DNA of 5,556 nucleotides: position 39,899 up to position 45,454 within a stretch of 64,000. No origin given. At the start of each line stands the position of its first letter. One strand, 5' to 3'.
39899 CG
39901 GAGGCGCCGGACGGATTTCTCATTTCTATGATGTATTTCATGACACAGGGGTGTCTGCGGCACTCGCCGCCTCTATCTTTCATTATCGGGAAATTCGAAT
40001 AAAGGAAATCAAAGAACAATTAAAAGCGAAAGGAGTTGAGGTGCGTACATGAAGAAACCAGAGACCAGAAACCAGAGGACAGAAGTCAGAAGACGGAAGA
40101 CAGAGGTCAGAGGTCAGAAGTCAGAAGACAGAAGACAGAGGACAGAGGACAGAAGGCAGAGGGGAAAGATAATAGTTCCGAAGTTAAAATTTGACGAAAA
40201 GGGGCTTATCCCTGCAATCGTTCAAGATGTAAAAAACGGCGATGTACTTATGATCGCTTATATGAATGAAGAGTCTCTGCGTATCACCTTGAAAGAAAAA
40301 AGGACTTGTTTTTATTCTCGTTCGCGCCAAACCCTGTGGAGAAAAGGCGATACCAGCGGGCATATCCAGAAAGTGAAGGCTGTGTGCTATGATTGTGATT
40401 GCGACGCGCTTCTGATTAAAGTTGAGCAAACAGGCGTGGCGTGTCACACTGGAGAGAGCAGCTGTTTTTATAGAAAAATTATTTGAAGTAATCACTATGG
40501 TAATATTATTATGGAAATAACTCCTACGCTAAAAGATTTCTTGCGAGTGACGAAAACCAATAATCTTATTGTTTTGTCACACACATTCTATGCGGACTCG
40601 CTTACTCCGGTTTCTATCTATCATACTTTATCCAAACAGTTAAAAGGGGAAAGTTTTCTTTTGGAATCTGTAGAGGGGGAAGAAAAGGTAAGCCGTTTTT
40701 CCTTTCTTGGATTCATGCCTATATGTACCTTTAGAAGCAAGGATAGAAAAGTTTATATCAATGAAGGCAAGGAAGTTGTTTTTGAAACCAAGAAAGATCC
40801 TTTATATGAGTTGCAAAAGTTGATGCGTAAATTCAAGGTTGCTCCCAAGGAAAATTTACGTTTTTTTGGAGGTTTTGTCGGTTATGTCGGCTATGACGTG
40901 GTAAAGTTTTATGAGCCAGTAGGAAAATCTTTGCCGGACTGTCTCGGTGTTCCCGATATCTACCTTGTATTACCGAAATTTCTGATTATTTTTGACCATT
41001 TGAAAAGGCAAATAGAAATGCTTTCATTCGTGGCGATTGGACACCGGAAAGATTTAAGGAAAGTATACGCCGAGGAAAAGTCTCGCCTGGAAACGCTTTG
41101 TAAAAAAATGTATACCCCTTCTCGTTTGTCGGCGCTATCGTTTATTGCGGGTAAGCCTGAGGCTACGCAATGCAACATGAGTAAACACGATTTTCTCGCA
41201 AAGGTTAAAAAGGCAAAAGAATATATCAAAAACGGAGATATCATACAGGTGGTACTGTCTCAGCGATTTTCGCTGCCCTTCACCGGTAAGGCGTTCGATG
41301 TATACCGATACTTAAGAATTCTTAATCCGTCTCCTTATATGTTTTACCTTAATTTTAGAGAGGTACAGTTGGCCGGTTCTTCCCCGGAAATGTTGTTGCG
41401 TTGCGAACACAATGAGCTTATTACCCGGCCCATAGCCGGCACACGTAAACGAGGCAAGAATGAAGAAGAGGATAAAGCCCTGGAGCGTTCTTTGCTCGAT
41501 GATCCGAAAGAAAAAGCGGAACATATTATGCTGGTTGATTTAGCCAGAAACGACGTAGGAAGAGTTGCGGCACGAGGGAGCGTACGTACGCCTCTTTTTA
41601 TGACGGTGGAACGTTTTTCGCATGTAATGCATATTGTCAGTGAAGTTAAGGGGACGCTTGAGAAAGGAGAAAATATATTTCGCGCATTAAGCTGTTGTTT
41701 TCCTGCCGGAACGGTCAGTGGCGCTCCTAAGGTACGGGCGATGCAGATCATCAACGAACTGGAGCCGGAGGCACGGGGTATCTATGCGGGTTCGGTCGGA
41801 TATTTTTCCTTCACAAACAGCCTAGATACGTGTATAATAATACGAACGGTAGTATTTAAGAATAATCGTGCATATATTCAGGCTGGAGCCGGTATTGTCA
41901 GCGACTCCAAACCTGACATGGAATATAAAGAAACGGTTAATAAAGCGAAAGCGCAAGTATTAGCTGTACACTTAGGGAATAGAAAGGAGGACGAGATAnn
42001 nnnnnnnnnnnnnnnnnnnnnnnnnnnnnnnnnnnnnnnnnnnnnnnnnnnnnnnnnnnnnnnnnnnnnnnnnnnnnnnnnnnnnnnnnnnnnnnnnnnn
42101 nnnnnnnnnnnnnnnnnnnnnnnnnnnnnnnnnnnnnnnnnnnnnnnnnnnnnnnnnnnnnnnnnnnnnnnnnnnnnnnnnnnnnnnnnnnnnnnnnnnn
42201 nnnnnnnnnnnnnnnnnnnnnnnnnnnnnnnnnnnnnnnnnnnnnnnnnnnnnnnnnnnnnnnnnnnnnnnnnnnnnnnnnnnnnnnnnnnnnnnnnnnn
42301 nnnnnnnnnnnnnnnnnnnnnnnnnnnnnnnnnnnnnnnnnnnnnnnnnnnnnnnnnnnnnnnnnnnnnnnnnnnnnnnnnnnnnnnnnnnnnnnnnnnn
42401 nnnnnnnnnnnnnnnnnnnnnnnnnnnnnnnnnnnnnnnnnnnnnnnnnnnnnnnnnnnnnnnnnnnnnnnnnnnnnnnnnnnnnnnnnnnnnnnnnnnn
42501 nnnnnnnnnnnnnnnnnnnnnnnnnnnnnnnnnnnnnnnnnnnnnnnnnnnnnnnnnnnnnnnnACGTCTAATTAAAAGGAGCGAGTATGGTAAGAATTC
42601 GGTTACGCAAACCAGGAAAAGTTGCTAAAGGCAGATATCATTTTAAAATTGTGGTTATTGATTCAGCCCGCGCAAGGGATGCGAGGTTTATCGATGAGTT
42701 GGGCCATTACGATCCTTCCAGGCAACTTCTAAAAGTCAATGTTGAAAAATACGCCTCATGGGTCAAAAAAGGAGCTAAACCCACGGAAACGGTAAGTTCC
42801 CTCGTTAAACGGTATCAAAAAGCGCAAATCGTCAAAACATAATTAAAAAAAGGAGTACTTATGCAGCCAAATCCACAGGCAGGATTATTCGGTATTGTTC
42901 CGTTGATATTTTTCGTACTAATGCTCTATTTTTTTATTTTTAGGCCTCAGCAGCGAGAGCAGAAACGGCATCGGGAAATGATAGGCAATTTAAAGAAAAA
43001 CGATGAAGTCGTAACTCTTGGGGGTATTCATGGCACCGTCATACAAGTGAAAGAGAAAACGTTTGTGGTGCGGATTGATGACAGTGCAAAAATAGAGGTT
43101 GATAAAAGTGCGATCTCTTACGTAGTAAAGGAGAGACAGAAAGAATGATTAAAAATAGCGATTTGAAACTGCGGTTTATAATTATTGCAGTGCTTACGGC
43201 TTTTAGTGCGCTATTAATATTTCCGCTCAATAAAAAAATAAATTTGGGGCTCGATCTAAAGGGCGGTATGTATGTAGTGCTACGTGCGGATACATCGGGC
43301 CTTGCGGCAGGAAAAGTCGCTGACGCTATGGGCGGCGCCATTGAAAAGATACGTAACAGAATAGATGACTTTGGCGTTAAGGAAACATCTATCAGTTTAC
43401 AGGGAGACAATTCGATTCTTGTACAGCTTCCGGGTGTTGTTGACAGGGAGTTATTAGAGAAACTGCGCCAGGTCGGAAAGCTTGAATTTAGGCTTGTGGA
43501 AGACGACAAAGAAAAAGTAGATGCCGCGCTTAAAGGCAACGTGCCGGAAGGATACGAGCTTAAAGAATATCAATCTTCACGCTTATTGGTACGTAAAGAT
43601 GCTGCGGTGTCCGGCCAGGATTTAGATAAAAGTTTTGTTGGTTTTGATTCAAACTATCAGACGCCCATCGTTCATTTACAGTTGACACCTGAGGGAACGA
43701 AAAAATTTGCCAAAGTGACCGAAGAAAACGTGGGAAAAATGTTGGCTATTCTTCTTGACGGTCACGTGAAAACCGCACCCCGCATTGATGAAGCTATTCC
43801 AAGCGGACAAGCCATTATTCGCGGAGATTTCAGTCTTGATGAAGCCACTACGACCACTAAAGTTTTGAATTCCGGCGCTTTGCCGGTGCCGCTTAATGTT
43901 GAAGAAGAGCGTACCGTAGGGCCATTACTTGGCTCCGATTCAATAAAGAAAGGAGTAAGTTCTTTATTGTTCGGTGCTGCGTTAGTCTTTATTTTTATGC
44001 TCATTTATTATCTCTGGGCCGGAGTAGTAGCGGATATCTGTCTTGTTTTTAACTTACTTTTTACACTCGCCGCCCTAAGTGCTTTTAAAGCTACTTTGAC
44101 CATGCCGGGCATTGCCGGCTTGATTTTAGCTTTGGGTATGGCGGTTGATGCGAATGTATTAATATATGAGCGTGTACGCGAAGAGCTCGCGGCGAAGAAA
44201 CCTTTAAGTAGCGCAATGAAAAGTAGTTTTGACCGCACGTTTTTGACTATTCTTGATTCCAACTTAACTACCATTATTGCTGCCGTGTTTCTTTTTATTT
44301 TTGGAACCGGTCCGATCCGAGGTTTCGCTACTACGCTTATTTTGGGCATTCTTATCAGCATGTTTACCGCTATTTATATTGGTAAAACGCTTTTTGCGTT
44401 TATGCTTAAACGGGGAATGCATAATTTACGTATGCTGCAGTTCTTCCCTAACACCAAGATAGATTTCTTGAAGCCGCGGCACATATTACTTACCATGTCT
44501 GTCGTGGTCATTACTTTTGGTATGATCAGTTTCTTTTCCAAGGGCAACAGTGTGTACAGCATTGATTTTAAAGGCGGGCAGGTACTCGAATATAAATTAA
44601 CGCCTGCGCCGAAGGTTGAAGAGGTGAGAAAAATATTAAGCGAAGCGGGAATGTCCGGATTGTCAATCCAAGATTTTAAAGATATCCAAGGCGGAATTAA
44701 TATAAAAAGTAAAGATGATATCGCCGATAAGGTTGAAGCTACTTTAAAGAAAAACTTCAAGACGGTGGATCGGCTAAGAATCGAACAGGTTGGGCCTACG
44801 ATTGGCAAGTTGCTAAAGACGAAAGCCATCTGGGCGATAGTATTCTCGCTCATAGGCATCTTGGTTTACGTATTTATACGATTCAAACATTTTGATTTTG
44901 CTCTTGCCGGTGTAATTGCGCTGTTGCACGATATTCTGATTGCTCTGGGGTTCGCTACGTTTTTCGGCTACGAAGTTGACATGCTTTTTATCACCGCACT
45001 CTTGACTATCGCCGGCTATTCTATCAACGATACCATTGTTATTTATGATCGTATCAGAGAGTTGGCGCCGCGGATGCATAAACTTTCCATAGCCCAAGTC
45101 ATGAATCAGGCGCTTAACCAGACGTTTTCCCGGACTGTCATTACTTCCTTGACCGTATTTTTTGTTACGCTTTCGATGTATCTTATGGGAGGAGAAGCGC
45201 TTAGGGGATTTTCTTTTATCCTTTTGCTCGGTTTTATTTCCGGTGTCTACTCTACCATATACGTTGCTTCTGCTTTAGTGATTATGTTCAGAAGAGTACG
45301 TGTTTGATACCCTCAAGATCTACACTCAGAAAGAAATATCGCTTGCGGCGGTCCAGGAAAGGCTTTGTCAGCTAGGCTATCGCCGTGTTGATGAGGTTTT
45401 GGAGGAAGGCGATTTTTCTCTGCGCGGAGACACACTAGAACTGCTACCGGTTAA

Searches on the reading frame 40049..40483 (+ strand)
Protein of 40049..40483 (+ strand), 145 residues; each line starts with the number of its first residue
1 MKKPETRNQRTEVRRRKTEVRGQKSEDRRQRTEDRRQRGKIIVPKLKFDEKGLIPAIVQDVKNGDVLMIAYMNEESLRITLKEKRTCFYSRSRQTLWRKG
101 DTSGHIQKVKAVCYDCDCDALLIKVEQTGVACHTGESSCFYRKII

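Call 64: search_protein_families(library=pfam, proteins=[window:40049-40483:+])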
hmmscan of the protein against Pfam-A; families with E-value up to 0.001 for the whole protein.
window:40049-40483:+ (145 aa): 1 family
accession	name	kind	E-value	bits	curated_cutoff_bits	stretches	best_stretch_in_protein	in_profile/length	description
PF01502.23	PRA-CH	-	2.8e-34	117.2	27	1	68-141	1-74/74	Phosphoribosyl-AMP cyclohydrolase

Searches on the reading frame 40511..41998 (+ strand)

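Call 18: search_protein_families(library=pfam, proteins=[window:40511-41998:+])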
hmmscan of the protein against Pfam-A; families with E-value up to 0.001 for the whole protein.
window:40511-41998:+ (496 aa): 2 families
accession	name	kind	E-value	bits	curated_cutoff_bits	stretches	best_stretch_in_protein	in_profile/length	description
PF00425.24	Chorismate_bind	-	3.2e-93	312.4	27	1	225-478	2-257/257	chorismate binding enzyme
PF04715.19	Anth_synt_I_N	-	8.2e-35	120.5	23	1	29-168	1-138/140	Anthranilate synthase component I, N terminal region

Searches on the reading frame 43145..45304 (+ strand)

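Call 18: search_protein_families(library=pfam, proteins=[window:43145-45304:+])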
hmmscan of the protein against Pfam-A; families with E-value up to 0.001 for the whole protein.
window:43145-45304:+ (720 aa): 6 families
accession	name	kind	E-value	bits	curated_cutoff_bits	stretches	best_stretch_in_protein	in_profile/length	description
PF02355.23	SecD_SecF_C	-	8e-85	283.5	20.5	2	530-716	2-187/189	Protein export membrane protein SecD/SecF, C-terminal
PF22599.2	SecDF_P1_head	-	5.5e-29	100.8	27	1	143-248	9-114/114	SecDF, P1 head subdomain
PF21760.3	SecD_1st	-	6.8e-16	57.9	27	1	64-120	3-60/60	Protein translocase subunit SecDF, P1 domain, N-terminal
PF00873.25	ACR_tran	-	1.8e-10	39.7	28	1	265-433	328-501/1021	AcrB/AcrD/AcrF family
PF07549.19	Sec_GG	-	5.3e-09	35.8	20.3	1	28-50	4-26/28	SecD/SecF GG Motif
PF03176.21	MMPL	-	0.00022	20.7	20.5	1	292-410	175-292/333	MMPL family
